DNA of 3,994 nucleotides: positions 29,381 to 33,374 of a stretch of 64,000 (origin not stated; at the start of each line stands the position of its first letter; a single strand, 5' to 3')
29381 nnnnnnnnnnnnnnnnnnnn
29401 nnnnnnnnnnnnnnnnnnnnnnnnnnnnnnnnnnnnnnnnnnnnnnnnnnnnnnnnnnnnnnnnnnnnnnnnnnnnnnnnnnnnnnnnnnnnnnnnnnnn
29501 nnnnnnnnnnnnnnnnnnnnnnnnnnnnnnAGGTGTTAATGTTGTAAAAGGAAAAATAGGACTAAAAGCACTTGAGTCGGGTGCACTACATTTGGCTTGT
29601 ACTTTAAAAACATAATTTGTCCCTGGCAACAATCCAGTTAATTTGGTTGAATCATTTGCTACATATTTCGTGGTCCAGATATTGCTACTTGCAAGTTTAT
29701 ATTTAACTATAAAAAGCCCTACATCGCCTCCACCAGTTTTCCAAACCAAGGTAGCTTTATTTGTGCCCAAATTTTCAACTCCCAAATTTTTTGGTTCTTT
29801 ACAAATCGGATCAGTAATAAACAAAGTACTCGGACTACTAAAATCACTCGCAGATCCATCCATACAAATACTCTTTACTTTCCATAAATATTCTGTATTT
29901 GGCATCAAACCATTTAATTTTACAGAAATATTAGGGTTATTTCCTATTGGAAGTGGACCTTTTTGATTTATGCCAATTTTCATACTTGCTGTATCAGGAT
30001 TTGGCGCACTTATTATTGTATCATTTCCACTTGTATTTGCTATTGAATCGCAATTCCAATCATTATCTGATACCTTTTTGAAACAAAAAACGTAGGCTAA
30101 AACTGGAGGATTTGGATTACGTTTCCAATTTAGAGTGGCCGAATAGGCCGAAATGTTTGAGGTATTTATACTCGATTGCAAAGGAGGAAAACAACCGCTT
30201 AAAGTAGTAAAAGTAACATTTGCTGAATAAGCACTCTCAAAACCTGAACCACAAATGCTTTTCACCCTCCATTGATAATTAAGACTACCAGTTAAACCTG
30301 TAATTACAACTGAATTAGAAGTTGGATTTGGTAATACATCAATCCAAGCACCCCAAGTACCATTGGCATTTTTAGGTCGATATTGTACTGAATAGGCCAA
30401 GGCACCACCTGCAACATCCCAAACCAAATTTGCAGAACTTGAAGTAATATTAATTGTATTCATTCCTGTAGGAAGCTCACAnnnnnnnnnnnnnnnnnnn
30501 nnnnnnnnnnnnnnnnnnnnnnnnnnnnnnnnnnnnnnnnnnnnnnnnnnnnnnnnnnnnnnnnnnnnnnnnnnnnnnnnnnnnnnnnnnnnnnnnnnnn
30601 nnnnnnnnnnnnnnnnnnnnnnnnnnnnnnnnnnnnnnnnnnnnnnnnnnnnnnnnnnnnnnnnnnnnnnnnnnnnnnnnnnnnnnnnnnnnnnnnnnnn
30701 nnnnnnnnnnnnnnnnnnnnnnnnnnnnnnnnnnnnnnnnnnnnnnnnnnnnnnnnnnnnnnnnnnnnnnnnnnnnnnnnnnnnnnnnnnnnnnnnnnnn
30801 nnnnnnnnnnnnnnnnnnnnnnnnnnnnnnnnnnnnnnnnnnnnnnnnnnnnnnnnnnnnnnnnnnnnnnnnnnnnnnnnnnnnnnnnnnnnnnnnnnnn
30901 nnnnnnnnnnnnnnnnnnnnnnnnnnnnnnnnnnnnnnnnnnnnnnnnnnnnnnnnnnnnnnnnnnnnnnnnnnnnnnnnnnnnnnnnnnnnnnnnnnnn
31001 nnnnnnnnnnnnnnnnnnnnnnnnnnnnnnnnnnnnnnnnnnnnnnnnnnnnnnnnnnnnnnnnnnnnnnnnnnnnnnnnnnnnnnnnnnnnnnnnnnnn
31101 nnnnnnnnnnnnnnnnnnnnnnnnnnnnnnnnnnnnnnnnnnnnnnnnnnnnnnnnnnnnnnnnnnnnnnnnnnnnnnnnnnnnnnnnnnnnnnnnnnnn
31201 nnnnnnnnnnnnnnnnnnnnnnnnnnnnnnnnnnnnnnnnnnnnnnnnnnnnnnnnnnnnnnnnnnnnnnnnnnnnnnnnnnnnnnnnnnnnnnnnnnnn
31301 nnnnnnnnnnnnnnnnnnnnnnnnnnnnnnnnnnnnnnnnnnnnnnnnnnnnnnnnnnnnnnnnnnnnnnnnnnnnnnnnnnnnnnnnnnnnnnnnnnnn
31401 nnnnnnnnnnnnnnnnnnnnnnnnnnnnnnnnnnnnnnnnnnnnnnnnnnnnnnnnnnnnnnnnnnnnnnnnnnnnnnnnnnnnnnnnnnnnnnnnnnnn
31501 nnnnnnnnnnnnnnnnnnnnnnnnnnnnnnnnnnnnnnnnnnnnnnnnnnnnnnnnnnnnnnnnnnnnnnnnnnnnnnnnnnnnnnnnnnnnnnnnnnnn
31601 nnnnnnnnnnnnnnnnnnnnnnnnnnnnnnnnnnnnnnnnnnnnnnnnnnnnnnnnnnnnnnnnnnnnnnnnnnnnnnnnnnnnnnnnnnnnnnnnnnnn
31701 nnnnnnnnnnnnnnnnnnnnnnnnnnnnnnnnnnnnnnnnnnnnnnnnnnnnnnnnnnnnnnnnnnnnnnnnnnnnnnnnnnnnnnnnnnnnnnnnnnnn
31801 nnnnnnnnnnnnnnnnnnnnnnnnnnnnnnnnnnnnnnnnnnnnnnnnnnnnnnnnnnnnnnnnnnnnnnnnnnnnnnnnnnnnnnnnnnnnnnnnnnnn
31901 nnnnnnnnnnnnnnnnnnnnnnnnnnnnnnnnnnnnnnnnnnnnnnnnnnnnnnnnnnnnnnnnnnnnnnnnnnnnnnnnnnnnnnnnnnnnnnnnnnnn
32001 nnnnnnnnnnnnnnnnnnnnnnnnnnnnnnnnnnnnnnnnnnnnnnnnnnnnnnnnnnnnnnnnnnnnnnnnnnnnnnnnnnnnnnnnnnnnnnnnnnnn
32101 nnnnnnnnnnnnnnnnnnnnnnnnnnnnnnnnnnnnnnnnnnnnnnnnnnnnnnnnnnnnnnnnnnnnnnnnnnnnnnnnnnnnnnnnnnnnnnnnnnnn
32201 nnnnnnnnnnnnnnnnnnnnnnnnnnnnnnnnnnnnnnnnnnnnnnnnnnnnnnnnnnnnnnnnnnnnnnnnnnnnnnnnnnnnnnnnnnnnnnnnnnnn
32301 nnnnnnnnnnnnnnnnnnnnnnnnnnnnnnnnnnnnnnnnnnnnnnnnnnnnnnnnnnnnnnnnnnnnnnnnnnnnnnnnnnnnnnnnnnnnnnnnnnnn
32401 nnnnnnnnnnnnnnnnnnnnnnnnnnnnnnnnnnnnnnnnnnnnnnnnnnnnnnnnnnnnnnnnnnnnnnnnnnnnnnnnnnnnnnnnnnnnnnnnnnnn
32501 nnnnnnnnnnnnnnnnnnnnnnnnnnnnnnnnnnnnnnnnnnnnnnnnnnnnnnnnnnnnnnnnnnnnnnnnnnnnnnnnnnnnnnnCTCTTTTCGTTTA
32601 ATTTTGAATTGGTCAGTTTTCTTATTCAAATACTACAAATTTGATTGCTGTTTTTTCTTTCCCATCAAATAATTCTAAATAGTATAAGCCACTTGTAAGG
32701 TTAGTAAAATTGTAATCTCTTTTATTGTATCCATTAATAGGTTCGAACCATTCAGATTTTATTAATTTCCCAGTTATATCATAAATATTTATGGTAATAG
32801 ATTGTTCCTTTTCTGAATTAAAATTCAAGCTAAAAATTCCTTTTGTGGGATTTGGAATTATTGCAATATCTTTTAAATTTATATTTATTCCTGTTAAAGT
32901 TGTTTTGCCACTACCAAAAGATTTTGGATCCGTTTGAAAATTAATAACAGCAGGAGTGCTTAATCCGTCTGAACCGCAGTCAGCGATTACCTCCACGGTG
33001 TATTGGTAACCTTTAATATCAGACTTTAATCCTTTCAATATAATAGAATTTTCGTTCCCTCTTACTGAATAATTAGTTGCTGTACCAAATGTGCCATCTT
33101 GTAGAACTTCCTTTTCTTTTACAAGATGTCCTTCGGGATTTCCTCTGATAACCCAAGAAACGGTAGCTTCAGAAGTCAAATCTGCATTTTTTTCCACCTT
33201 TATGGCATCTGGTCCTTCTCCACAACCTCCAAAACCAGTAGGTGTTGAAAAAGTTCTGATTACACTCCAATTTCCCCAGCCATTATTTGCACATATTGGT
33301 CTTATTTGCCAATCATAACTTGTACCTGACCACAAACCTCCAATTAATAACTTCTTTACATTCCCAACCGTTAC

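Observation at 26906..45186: Three tandem, collinear giant genes (~18 kb) built from 57 Cys-bracketed FN3-like modules, all T9SS cargo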

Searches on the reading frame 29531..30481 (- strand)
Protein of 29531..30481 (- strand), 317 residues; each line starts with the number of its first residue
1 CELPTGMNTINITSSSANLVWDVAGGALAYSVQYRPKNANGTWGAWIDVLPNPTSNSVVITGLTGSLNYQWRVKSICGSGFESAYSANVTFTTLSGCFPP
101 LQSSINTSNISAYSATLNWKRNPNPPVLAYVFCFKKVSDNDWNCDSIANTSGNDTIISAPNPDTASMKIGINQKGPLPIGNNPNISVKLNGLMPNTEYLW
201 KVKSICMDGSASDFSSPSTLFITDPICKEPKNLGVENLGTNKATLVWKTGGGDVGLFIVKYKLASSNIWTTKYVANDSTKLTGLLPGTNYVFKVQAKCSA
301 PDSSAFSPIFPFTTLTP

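Call 43: predict_structure(alignment_id=A2)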
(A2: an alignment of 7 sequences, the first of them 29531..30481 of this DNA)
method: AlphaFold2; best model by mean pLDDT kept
length: 317 residues; sequences in the alignment: 7
mean_pLDDT: 81.4   pTM: 0.52
mean pLDDT of the five models: 81.4, 80.4, 79.9, 79.4, 78.4
residues with pLDDT >= 90: 142; 70-90: 123; 50-70: 19; < 50: 33
segments of 3 or more residues with pLDDT < 50: 151-182
pLDDT, mean of each block of 10 residues (from residue 1): 89 79 90 92 92 89 82 91 93 73 84 86 66 92 79 33 30 34 74 89 77 84 85 95 93 85 96 95 96 87 85 94
secondary structure, 60 per line:
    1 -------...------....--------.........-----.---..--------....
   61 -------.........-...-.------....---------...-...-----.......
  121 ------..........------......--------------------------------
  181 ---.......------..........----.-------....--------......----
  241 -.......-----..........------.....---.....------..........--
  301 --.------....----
elements in order: E8-10 E17-20 E29-37 E57-60 E68-76 E89-92 E106-108 E114-120 E127-136 E143-148 E184-190 E197-206 E219-222 E231-236 E242-248 E254-263 E270-274 E278-282 E289-298 E310-313

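Call 46: fold_search(model_id=the predicted structure, library=pdb)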
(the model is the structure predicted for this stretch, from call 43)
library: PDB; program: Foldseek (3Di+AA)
matches with E <= 10: 1947; with E <= 0.001: 745
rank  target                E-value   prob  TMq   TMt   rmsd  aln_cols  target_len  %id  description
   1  3t1w                  3.7e-17  1.00  0.39  0.36   9.5       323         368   20  Structure of the four-domain fragment Fn7B89 of oncofetal fibronectin (released 2012-03-21)
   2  6xay_A                5.8e-17  1.00  0.36  0.41  10.7       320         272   15  Structure of a fragment of human fibronectin containing the 10th, 11th and 12th type III domains (released 2021-06-09)
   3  6xay_C                1.6e-16  1.00  0.36  0.39  10.8       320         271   15  Structure of a fragment of human fibronectin containing the 10th, 11th and 12th type III domains (released 2021-06-09)
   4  6xay_B                1.9e-16  1.00  0.36  0.41  10.6       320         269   15  Structure of a fragment of human fibronectin containing the 10th, 11th and 12th type III domains (released 2021-06-09)
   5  5utk_A                3.0e-16  1.00  0.38  0.40  12.0       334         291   19  Crystal structure of the membrane proximal three fibronectin type III (FNIII) domains of Tie2 (Tie2[FNIIIa-c]) (released 2017-04-12)
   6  5utk_B                3.1e-16  1.00  0.33  0.36  12.3       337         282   20  Crystal structure of the membrane proximal three fibronectin type III (FNIII) domains of Tie2 (Tie2[FNIIIa-c]) (released 2017-04-12)
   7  1tdq_A                3.4e-16  1.00  0.34  0.39  11.5       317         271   17  Structural basis for the interactions between tenascins and the C-type lectin domains from lecticans: evidence for a c (released 2004-08-31)
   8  5e53_B                3.6e-16  1.00  0.46  0.49  10.7       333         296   18  Crystal structure of chicken CNTN1 FN1-FN3 domains (released 2016-08-31)
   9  7y8s_B                3.6e-16  1.00  0.31  0.34  15.7       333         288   18  Crystal structure of sDscam FNIII1-3 domains, isoform beta2v6 (released 2023-05-24)
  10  5mya_A                3.8e-16  1.00  0.36  0.38  13.1       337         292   18  Homodimerization of Tie2 Fibronectin-like domains 1-3 in space group C2 (released 2017-04-26)
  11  7y8s_A                3.8e-16  1.00  0.31  0.35  16.2       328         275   18  Crystal structure of sDscam FNIII1-3 domains, isoform beta2v6 (released 2023-05-24)
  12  1fnh                  3.8e-16  1.00  0.31  0.35  14.7       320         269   20  CRYSTAL STRUCTURE OF HEPARIN AND INTEGRIN BINDING SEGMENT OF HUMAN FIBRONECTIN (released 1999-03-16)
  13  3r8q                  4.0e-16  1.00  0.43  0.48   9.1       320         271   19  Structure of Fibronectin domain 12-14 (released 2012-04-11)
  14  5e53_C                4.0e-16  1.00  0.42  0.45  10.5       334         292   19  Crystal structure of chicken CNTN1 FN1-FN3 domains (released 2016-08-31)
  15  4gh7_D                4.8e-16  1.00  0.38  0.42  10.0       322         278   16  Crystal structure of Anticalin N7A in complex with oncofetal fibronectin fragment Fn7B8 (released 2012-12-26)
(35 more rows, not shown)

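Call 67: find_related_loci(query=A2, collection=genome_contigs, flank=10000)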
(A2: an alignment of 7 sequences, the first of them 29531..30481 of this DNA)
Query A2 (317 aa) in genome_contigs; peptide patterns used: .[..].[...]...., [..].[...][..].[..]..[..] (x = any residue, [..] = any of these).
89 stretches matched a pattern; 3 encode a relative of the query (tblastn E <= 1e-3); 3 distinct loci.
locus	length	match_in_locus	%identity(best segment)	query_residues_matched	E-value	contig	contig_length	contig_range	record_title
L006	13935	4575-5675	29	1-317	2e-28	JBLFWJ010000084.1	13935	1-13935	MAG: Bacteroidia bacterium isolate 3300053785_147 Ga0535658_0011583, whole genome shotgun sequence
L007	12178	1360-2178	26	1-317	1e-21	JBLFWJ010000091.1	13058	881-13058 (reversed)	MAG: Bacteroidia bacterium isolate 3300053785_147 Ga0535658_0012928, whole genome shotgun sequence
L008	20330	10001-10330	36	1-299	2e-11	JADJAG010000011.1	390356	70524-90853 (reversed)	MAG: Chitinophagaceae bacterium isolate AalW_18-Q3-R10-53_BATAC.339 tig00404655-10-3901190, whole genome shotgun sequenc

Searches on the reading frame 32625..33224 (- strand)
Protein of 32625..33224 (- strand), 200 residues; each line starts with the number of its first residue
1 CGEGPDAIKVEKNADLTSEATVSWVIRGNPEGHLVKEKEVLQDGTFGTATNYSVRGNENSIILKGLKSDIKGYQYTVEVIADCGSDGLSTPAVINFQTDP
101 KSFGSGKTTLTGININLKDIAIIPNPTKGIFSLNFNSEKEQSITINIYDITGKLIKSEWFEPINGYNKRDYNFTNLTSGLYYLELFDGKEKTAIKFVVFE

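Call 68: predict_structure(alignment_id=A3)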
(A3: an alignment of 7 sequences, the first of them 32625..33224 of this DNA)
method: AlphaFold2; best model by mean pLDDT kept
length: 200 residues; sequences in the alignment: 7
mean_pLDDT: 75.0   pTM: 0.52
mean pLDDT of the five models: 75.0, 74.3, 74.3, 74.0, 71.1
residues with pLDDT >= 90: 25; 70-90: 120; 50-70: 30; < 50: 25
segments of 3 or more residues with pLDDT < 50: 103-122, 124-128
pLDDT, mean of each block of 10 residues (from residue 1): 77 81 86 91 83 88 86 88 89 82 46 37 51 69 79 80 77 66 75 67
secondary structure, 60 per line:
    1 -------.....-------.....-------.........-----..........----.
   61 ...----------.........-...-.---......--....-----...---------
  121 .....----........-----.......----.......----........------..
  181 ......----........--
elements in order: E8-12 E20-24 E32-40 E46-55 E60-63 E74-82 E92-97 H100-103 E109-111 E121-125 E130-137 E143-149 E154-160 E165-172 E179-186 E191-198

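Call 70: fold_search(model_id=the predicted structure, library=pdb)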
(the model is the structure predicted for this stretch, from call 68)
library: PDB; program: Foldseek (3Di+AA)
matches with E <= 10: 1789; with E <= 0.001: 169
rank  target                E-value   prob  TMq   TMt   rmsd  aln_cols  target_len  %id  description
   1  8peq_B                6.1e-08  1.00  0.41  0.30  18.0       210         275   18  Complex of diubiquitin-derived artificial binding protein (Affilin) variant Af2 with its target oncofetal fibronectin  (released 2024-06-26)
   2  1qr4_A                1.5e-07  1.00  0.39  0.44  14.5       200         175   14  TWO FIBRONECTIN TYPE-III DOMAIN SEGMENT FROM CHICKEN TENASCIN (released 1999-06-28)
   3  8peq_A                1.6e-07  1.00  0.39  0.29  17.3       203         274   18  Complex of diubiquitin-derived artificial binding protein (Affilin) variant Af2 with its target oncofetal fibronectin  (released 2024-06-26)
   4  4gh7_D                2.0e-07  1.00  0.41  0.30  16.8       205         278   16  Crystal structure of Anticalin N7A in complex with oncofetal fibronectin fragment Fn7B8 (released 2012-12-26)
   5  5n47_D                3.1e-07  1.00  0.40  0.29  17.6       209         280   16  Structure of Anticalin N7E in complex with the three-domain fragment Fn7B8 of human oncofetal fibronectin (released 2018-02-14)
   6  5n47_F                4.0e-07  1.00  0.40  0.29  17.5       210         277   17  Structure of Anticalin N7E in complex with the three-domain fragment Fn7B8 of human oncofetal fibronectin (released 2018-02-14)
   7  3t1w                  8.9e-07  1.00  0.40  0.23  17.9       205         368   16  Structure of the four-domain fragment Fn7B89 of oncofetal fibronectin (released 2012-03-21)
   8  6xay_C                3.1e-06  1.00  0.39  0.29  13.8       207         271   14  Structure of a fragment of human fibronectin containing the 10th, 11th and 12th type III domains (released 2021-06-09)
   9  6mfa                  3.3e-06  1.00  0.41  0.24  13.1       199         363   14  Fragment of human fibronectin containing the 4th-7th type III domains (released 2019-09-18)
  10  6xay_B                3.5e-06  1.00  0.40  0.30  14.4       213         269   14  Structure of a fragment of human fibronectin containing the 10th, 11th and 12th type III domains (released 2021-06-09)
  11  2gee                  4.8e-06  1.00  0.39  0.41  16.4       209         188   10  Crystal Structure of Human Type III Fibronectin Extradomain B and Domain 8 (released 2006-10-17)
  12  6gvk_A                5.3e-06  1.00  0.50  0.50   6.2       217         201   10  Second pair of Fibronectin type III domains of integrin beta4 (T1663R mutant) bound to the bullous pemphigoid antigen  (released 2019-03-20)
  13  6tpu_A                5.3e-06  1.00  0.39  0.41  18.4       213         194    9  Crystal structures of FNIII domain three and four of the human leucocyte common antigen-related protein, LAR (released 2020-05-13)
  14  8xci_Z                5.6e-06  1.00  0.36  0.20  14.3       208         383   12  Open state of central tail fiber of bacteriophage lambda upon binding to LamB (released 2024-05-01)
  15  4lxo_A                5.9e-06  1.00  0.39  0.42  17.6       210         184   14  Crystal structure of 9,10Fn3-elegantin chimera (released 2014-08-06)
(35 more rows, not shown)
